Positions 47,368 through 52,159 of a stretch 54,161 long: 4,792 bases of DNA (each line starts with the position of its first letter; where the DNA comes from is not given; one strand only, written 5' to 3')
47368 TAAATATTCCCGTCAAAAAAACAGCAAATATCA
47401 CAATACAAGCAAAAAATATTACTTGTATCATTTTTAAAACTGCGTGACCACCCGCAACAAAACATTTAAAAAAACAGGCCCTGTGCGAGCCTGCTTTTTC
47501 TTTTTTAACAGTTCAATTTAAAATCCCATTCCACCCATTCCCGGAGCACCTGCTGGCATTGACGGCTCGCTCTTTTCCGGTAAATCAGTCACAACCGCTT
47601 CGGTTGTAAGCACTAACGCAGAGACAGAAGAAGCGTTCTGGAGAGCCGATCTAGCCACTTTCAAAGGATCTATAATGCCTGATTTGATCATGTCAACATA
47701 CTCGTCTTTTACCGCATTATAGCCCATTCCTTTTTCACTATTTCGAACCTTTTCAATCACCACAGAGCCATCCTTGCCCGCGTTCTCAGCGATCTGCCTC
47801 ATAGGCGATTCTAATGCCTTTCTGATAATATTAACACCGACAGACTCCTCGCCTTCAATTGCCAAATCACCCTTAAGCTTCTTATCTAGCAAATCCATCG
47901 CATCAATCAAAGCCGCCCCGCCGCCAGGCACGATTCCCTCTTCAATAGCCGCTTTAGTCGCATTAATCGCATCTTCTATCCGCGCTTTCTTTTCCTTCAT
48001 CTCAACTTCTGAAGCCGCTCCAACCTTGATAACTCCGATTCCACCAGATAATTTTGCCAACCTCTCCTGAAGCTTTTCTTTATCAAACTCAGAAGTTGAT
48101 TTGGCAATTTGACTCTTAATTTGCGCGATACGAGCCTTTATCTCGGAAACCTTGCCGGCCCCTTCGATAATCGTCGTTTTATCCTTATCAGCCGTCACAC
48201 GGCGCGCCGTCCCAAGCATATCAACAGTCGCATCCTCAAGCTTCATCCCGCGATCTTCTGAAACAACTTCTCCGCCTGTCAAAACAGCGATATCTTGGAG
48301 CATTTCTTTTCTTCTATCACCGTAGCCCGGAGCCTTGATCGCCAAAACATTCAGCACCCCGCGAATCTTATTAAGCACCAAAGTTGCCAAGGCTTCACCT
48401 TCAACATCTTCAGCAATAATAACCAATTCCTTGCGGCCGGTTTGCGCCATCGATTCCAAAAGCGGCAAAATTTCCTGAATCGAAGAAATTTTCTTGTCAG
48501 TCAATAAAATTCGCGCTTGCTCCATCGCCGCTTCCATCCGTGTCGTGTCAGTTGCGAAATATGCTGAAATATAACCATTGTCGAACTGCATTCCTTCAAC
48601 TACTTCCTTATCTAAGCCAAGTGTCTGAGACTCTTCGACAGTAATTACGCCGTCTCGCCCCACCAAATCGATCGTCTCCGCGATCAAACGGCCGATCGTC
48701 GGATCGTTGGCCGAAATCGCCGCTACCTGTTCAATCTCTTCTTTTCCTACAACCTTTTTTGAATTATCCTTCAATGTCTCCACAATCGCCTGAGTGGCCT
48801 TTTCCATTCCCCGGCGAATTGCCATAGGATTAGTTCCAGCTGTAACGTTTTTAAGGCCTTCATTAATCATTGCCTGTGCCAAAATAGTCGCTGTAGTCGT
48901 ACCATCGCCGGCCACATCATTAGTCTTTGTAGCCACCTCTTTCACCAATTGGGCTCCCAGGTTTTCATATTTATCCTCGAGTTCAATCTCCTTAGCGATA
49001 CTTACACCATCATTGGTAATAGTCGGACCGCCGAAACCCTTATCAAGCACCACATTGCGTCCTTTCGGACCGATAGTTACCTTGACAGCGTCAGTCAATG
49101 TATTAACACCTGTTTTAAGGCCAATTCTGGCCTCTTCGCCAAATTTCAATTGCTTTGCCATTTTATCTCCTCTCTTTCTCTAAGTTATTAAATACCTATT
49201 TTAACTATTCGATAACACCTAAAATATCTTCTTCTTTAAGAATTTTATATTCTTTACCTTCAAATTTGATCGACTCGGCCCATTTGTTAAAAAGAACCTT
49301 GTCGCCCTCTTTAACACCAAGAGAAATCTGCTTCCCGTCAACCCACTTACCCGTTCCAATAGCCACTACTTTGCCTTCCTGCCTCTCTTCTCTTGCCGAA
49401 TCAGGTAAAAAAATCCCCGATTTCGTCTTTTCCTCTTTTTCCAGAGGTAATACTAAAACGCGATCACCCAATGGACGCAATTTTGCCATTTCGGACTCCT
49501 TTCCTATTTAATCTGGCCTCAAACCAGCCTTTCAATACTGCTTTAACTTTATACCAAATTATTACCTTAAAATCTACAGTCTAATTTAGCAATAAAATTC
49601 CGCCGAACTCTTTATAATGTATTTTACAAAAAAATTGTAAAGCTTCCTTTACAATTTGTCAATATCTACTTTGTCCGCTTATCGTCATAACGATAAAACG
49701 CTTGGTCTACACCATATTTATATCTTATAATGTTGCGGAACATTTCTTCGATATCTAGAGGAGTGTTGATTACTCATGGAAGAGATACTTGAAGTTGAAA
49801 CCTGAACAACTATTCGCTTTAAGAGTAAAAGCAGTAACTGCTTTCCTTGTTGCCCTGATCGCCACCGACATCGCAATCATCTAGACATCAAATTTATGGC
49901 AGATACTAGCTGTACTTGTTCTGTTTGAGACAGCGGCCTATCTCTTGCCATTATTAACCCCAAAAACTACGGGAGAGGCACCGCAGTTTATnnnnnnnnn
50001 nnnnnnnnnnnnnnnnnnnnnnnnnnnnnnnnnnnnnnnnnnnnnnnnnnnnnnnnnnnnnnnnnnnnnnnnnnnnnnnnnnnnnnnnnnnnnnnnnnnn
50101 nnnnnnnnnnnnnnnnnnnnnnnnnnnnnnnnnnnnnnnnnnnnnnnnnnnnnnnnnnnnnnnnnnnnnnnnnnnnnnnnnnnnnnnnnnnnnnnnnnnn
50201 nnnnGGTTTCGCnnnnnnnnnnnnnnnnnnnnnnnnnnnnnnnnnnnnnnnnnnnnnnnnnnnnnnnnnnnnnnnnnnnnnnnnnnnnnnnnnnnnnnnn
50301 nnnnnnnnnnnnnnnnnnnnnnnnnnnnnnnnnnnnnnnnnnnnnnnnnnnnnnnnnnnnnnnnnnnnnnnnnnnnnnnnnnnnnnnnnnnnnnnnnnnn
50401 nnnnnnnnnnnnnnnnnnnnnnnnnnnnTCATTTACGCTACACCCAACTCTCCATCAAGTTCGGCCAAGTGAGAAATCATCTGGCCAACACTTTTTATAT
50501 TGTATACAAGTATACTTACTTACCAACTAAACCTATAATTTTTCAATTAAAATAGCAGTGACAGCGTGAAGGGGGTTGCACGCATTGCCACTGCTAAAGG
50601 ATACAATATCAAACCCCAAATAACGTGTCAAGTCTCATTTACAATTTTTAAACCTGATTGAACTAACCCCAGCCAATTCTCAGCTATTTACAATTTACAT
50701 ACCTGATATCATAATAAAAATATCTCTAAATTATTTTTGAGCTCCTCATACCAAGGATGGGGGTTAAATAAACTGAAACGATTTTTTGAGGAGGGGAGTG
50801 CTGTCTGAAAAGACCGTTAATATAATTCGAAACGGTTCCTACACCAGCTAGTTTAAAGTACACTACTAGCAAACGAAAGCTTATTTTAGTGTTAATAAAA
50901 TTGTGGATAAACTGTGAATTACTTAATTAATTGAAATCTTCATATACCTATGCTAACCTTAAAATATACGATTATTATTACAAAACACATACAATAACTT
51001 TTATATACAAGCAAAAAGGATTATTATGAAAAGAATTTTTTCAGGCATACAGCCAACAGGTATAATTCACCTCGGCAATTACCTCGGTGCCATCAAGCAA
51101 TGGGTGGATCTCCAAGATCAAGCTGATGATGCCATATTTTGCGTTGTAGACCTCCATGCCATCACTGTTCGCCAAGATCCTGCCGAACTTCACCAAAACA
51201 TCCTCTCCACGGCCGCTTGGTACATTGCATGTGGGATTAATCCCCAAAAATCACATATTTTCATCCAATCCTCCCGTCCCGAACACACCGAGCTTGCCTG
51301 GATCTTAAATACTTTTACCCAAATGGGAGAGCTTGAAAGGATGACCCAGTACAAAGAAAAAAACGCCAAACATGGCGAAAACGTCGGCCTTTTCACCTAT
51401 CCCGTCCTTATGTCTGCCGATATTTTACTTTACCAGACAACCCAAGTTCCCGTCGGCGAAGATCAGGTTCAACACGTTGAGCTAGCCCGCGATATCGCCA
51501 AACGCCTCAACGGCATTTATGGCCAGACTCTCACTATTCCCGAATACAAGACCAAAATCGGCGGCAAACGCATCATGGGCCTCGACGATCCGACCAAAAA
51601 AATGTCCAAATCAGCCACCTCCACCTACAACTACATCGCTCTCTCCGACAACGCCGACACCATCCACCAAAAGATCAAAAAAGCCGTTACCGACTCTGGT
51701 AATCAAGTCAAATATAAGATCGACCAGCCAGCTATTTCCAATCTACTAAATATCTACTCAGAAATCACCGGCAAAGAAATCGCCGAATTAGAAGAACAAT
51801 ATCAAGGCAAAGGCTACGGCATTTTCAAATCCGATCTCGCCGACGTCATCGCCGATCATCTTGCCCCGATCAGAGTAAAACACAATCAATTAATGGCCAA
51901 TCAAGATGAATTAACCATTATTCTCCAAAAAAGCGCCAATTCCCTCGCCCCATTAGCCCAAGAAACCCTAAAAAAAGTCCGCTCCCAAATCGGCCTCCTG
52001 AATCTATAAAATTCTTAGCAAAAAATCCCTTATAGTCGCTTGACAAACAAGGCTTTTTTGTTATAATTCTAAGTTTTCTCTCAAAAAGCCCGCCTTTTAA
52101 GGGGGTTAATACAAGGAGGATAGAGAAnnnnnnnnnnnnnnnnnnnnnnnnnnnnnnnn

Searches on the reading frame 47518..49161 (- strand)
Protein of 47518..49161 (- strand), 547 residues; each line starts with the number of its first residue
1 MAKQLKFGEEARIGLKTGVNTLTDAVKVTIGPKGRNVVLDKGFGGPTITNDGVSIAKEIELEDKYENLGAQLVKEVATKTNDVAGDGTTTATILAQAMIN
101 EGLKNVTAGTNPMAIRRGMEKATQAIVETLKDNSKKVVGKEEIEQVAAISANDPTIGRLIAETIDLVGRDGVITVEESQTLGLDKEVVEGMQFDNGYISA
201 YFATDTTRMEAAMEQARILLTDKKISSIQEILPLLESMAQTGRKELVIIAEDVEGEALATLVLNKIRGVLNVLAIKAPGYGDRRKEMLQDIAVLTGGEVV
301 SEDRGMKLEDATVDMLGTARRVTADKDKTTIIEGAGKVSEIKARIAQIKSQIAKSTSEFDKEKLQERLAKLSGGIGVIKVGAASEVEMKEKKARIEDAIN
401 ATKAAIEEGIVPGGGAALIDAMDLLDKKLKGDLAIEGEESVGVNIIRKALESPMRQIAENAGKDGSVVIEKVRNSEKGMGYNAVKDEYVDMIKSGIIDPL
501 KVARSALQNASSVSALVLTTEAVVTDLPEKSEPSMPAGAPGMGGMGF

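Call 71: search_protein_families(library=pfam, proteins=[window:47518-49161:-], max_evalue=0.001)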
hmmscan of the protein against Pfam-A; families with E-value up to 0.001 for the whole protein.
window:47518-49161:- (547 aa): 1 family
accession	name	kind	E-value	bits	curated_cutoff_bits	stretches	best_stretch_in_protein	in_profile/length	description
PF00118.29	Cpn60_TCP1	-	3.4e-78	264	34.3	1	22-526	1-488/490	TCP-1/cpn60 chaperonin family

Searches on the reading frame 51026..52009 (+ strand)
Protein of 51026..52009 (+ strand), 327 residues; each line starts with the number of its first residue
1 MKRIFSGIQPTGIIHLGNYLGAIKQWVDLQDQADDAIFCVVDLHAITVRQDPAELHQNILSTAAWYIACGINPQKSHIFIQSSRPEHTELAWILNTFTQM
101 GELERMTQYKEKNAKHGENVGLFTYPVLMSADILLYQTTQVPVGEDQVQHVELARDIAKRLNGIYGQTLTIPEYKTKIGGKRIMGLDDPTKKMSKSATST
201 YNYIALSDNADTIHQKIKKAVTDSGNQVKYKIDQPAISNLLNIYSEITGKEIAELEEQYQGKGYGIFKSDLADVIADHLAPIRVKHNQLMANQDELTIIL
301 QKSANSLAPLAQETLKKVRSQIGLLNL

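Call 71: search_protein_families(library=pfam, proteins=[window:51026-52009:+], max_evalue=0.001)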
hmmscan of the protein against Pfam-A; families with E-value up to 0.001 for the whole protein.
window:51026-52009:+ (327 aa): 1 family
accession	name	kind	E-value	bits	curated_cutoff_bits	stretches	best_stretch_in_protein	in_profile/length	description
PF00579.31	tRNA-synt_1b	-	1.1e-74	251.9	21.1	1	3-279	7-291/292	tRNA synthetases class I (W and Y)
